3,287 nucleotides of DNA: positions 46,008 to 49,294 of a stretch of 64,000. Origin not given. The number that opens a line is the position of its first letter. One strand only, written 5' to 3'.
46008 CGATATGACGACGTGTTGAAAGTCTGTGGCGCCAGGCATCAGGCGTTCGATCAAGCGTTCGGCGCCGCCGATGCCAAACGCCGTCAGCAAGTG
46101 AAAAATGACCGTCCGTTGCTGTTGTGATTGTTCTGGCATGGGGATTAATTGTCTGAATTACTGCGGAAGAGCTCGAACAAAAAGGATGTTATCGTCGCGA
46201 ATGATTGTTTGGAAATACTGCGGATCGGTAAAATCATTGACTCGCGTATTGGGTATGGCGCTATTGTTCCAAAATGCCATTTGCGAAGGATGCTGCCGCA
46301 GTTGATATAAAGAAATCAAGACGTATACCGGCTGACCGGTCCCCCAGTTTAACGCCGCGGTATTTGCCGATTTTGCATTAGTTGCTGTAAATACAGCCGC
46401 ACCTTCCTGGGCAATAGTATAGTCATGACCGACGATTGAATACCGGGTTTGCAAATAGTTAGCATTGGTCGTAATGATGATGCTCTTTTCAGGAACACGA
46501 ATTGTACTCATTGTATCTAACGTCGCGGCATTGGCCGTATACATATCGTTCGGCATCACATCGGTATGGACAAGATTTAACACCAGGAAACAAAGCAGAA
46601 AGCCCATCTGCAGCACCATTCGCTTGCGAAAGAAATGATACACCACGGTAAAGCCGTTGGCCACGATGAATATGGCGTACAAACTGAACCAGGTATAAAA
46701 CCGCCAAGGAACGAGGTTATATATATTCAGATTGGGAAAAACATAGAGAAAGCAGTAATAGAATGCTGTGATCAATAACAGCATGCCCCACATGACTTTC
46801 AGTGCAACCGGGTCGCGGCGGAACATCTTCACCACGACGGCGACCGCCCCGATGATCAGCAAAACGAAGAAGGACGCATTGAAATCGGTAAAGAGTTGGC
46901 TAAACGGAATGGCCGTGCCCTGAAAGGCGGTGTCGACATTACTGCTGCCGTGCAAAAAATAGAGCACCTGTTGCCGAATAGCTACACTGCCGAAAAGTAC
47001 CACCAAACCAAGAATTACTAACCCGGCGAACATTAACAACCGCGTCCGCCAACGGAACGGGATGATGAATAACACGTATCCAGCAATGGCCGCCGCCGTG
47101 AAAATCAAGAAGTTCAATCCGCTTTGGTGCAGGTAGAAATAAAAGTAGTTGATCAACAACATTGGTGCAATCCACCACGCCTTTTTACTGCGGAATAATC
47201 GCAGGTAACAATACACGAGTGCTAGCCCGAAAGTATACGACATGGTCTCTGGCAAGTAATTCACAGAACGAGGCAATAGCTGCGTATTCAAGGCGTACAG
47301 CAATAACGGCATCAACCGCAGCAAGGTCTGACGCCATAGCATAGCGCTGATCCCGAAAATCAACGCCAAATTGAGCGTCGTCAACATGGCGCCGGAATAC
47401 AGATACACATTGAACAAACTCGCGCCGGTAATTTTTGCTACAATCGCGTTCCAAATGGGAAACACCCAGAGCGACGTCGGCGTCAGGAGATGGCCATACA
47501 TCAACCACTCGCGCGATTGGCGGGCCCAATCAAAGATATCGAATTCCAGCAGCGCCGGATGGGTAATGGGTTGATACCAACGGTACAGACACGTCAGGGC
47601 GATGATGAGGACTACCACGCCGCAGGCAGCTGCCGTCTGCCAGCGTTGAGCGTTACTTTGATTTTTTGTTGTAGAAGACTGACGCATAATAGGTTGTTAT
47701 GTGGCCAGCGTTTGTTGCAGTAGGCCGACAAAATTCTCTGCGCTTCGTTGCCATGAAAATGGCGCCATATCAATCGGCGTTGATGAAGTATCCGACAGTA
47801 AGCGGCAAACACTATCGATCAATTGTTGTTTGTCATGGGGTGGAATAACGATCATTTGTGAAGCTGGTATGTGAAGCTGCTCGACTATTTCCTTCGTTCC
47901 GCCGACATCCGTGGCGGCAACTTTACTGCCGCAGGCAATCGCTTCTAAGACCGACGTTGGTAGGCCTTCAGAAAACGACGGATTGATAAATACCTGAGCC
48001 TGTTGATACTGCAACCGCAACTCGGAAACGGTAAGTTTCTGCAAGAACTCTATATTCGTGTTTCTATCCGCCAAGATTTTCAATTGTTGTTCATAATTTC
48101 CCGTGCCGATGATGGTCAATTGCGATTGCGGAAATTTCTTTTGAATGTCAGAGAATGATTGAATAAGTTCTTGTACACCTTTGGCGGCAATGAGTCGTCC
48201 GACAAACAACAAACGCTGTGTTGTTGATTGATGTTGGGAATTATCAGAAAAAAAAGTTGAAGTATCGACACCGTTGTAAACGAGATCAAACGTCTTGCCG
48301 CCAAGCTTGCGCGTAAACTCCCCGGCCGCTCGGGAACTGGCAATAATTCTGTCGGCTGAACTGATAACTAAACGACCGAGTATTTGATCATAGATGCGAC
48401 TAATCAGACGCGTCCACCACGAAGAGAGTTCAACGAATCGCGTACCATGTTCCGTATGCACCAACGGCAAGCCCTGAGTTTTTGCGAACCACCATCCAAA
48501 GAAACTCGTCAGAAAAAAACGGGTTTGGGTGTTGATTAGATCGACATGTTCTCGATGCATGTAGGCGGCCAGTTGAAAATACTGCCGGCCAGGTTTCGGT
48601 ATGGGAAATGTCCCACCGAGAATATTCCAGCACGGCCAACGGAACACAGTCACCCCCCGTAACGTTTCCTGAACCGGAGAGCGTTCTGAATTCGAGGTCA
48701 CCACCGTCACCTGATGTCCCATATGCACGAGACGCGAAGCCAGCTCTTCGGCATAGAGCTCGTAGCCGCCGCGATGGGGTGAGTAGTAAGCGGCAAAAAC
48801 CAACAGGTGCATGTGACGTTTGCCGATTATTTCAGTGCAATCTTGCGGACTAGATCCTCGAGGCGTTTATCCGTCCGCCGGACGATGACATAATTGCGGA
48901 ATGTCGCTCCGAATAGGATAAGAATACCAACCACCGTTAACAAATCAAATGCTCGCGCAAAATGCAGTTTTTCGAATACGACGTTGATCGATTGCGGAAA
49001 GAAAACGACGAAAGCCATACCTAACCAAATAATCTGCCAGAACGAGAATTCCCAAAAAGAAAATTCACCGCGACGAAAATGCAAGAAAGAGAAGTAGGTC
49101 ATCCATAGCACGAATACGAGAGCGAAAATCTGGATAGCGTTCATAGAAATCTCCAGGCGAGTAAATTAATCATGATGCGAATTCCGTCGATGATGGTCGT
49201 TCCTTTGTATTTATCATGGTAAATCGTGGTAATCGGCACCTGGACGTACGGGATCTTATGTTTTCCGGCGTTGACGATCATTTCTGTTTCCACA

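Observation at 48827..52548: Two polyprenol-phosphate GT2 modules with GtrA and DUF2304-like partners, and GT-C transferases elsewhere: an extracytoplasmic three-component glycosylation system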

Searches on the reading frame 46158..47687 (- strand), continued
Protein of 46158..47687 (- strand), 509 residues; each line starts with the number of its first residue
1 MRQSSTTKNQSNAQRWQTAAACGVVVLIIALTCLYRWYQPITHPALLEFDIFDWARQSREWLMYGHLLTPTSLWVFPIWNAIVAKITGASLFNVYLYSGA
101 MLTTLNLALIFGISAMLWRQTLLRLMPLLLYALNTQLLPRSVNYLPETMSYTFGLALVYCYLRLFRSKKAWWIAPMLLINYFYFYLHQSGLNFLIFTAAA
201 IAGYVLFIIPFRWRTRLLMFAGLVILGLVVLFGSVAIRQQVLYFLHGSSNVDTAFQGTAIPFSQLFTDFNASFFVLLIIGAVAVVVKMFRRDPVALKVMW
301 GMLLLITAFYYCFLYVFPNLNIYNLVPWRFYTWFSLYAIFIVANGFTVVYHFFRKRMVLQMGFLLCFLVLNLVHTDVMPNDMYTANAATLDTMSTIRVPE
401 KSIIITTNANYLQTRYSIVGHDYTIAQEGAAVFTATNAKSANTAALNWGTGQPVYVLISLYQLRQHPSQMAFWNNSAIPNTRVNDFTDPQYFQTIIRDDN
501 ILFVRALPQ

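Call 70: find_encoding_contigs(protein=P0014, flank=10000, max_places=1)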
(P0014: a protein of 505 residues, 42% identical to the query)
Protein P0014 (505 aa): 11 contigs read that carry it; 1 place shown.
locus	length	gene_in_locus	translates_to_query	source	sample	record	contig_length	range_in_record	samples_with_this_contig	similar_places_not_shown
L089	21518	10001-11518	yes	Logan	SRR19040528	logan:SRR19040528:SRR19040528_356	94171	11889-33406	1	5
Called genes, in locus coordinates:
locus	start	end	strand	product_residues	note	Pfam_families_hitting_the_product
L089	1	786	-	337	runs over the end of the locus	PF01210:NAD_Gly3P_dh_N, PF02558:ApbA (weak), PF03446:NAD_binding_2 (faint), PF07479:NAD_Gly3P_dh_C, PF20618:GPD_NAD_C_bact (weak)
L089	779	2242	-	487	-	PF01943:Polysacc_synt, PF13440:Polysacc_synt_3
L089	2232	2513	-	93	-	PF07760:DUF1616 (weak)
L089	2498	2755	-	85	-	-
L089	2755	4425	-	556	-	-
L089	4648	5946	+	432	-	PF02558:ApbA (weak), PF03446:NAD_binding_2, PF03721:UDPG_MGDP_dh_N, PF03807:F420_oxidored (weak), PF00984:UDPG_MGDP_dh, PF03720:UDPG_MGDP_dh_C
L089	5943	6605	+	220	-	PF00535:Glycos_transf_2, PF13641:Glyco_tranf_2_3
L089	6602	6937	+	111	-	PF10066:DUF2304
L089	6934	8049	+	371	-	PF13439:Glyco_transf_4 (weak), PF00534:Glycos_transf_1, PF13692:Glyco_trans_1_4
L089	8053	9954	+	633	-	PF13522:GATase_6, PF13537:GATase_7, PF00733:Asn_synthase, PF06508:QueC (weak)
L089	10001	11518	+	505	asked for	-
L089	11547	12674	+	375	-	PF13439:Glyco_transf_4, PF13579:Glyco_trans_4_4, PF00534:Glycos_transf_1, PF13692:Glyco_trans_1_4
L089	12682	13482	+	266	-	PF00535:Glycos_transf_2, PF10111:Glyco_tranf_2_2 (weak), PF13641:Glyco_tranf_2_3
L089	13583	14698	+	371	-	PF08003:Methyltransf_9, PF13489:Methyltransf_23, PF13847:Methyltransf_31, PF08241:Methyltransf_11, PF08242:Methyltransf_12, PF13649:Methyltransf_25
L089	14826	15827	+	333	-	PF01073:3Beta_HSD, PF01370:Epimerase, PF02719:Polysacc_synt_2, PF04321:RmlD_sub_bind, PF05368:NmrA, PF07993:NAD_binding_4, PF16363:GDP_Man_Dehyd, PF13460:NAD_binding_10, +1 more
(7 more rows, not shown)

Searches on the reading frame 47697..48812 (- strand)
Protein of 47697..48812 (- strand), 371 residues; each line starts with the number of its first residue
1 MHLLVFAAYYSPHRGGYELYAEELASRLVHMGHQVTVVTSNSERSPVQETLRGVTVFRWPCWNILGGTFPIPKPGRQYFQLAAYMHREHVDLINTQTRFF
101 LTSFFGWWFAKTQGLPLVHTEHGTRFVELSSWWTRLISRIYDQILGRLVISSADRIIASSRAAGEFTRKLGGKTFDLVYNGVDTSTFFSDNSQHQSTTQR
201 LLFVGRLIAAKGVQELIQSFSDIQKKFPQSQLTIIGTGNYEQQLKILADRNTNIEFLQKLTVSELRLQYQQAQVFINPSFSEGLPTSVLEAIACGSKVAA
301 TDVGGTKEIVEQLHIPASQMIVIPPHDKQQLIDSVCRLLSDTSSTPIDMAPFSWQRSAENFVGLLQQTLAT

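Call 3: search_protein_families(library=pfam, proteins=[window:47697-48812:-], max_evalue=0.01)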
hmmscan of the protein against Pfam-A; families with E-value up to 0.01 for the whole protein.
window:47697-48812:- (371 aa): 6 families
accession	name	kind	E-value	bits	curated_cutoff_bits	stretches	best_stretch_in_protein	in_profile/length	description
PF00534.26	Glycos_transf_1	-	9.3e-29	100.6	26.4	1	190-342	7-159/172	Glycosyl transferases group 1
PF13692.12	Glyco_trans_1_4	-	1e-28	100.8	27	1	199-341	2-142/142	Glycosyl transferases group 1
PF13439.12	Glyco_transf_4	-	1.1e-24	87.9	28.5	1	15-185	2-169/170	Glycosyltransferase Family 4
PF13579.12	Glyco_trans_4_4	-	1.3e-20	74.8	29.7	1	15-173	1-148/158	Glycosyl transferase 4-like domain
PF20706.3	GT4-conflict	-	1.1e-10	41.5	26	1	181-330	180-346/385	Family 4 Glycosyltransferase in conflict systems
PF13477.12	Glyco_trans_4_2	-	0.0018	18.9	23.4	1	18-130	10-115/139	Glycosyl transferase 4-like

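Call 71: search_solved_structures(query=window:47697-48812:-, max_evalue=0.00001)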
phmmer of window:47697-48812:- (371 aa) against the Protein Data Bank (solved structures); distinct sequences matched with E-value up to 0.00001: 17.
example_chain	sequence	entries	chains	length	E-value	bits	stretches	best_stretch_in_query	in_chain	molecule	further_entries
6kih_A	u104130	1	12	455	1.9e-12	50.3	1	83-343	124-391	Tll1590 protein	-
3oka_A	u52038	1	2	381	8.2e-11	44.9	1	174-342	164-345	GDP-mannose-dependent alpha-(1-6)-phosphatidylinositol monomannoside mannosyltransferase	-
3okc_A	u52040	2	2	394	8.8e-11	44.8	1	174-342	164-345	GDP-mannose-dependent alpha-(1-6)-phosphatidylinositol monomannoside mannosyltransferase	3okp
3c4q_A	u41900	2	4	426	2.8e-09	39.9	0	198-348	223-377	Predicted glycosyltransferases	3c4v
3c48_A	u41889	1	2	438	3.1e-09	39.7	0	198-348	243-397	Predicted glycosyltransferases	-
5d00_A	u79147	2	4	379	3.6e-07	32.9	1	11-311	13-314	N-acetyl-alpha-D-glucosaminyl L-malate synthase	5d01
6tvp_A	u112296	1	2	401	6.4e-07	32.1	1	100-311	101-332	Alpha-maltose-1-phosphate synthase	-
4xyw_A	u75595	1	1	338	1e-06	31.4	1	196-311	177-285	O-antigen biosynthesis glycosyltransferase WbnH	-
4pqg_A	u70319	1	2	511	1.4e-06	31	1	188-342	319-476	Glycosyltransferase Gtf1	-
4n9w_A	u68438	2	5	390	1.8e-06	30.6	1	116-310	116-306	GDP-mannose-dependent alpha-(1-2)-phosphatidylinositol mannosyltransferase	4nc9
2gej_A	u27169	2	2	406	2e-06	30.5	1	116-310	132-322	PHOSPHATIDYLINOSITOL MANNOSYLTRANSFERASE (PimA)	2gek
3fro_A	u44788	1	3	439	3.9e-06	29.5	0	201-363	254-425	GlgA glycogen synthase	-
2bis_A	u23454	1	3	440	3.9e-06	29.5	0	201-363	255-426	GLGA GLYCOGEN SYNTHASE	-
3l01_A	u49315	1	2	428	4.5e-06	29.3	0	201-362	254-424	GlgA glycogen synthase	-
7qsg_A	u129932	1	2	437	5e-06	29.1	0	113-340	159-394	D-inositol 3-phosphate glycosyltransferase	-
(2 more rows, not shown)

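Call 72: search_protein_families(library=ncbifam, proteins=[window:47697-48812:-], max_evalue=0.00001)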
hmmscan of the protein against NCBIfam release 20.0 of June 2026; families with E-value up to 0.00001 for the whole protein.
window:47697-48812:- (371 aa): 33 families (the best 25 are shown)
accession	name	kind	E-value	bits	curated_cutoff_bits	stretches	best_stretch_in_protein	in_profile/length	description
NF047684.1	TeichurnBiosyTuaC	equivalog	1.7e-22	79.9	550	1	43-342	60-355/391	teichuronic acid biosynthesis protein TuaC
NF041876.1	EPS_EpsE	equivalog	2.5e-20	73.1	400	1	169-344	179-364/389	exopolysaccharide biosynthesis GT4 family glycosyltransferase EpsE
TIGR03088.1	stp2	hypoth_equivalog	4.4e-20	72.1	409.05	1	110-343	99-340/374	TIGR03088 family PEP-CTERM/XrtA system glycosyltransferase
TIGR04157.1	glyco_rSAM_CFB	subfamily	9.5e-20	70.9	400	1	147-340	164-373/406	TIGR04157 family glycosyltransferase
TIGR02149.1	glgA_Coryne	subfamily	1.3e-19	70.6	302.4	1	2-312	2-324/391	glycogen synthase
TIGR03449.1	mycothiol_MshA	equivalog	6.4e-18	64.8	462.5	1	14-359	20-394/406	D-inositol-3-phosphate glycosyltransferase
NF038229.1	Glyco4_Geo_Pelo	equivalog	4.6e-14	52.2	400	1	152-312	109-278/338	GPMC system family 4 glycosyltransferase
TIGR04047.1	MSMEG_0565_glyc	hypoth_equivalog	5.7e-14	52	259.85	1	150-363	136-369/373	MSMEG_0565 family glycosyltransferase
TIGR03999.1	thiol_BshA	equivalog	1.1e-13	50.9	273.7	1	139-343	132-340/375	N-acetyl-alpha-D-glucosaminyl L-malate synthase BshA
TIGR04063.1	stp3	hypoth_equivalog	1.1e-13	50.8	442.05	1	167-344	174-363/397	TIGR04063 family PEP-CTERM/XrtA system glycosyltransferase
NF038011.1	PelF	equivalog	4.3e-13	49.1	100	1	131-314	237-426/489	GT4 family glycosyltransferase PelF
NF050056.1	ProtGlycPglH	equivalog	4.5e-13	49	600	1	177-342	161-320/354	GalNAc-alpha-(1->4)-GalNAc-alpha-(1->3)-diNAcBac-PP-undecaprenol alpha-1,4-N-acetyl-D-galactosaminyltransferase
NF047880.1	glyco_SdgA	exception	1.8e-12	46.6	800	1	192-343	309-458/488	serine-aspartate repeat adhesin O-glycosyltransferase SdgA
NF049988.1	MGlcDAGSynMgs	equivalog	2.3e-12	47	400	1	3-295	3-313/398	alpha-monoglucosyldiacylglycerol synthase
NF038255.1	exopoly_VpsD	equivalog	4.9e-11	42.1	300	1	140-308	144-319/381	VpsD family glycosyltransferase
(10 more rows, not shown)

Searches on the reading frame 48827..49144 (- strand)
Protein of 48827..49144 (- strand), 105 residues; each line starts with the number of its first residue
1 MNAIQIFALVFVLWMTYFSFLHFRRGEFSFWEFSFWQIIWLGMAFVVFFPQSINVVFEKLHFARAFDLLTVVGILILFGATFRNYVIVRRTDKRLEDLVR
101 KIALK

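Call 3: search_protein_families(library=pfam, proteins=[window:48827-49144:-], max_evalue=0.01)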
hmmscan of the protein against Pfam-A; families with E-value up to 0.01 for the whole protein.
window:48827-49144:- (105 aa): 1 family
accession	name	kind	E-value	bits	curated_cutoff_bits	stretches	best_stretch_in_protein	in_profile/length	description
PF10066.14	DUF2304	-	5.8e-19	68.8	25.5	1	4-105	2-103/106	Uncharacterized conserved protein (DUF2304)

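Call 7: search_protein_families(library=ncbifam, proteins=[window:48827-49144:-], max_evalue=0.01)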
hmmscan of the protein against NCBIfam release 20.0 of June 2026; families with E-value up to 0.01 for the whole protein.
window:48827-49144:- (105 aa): 0 families
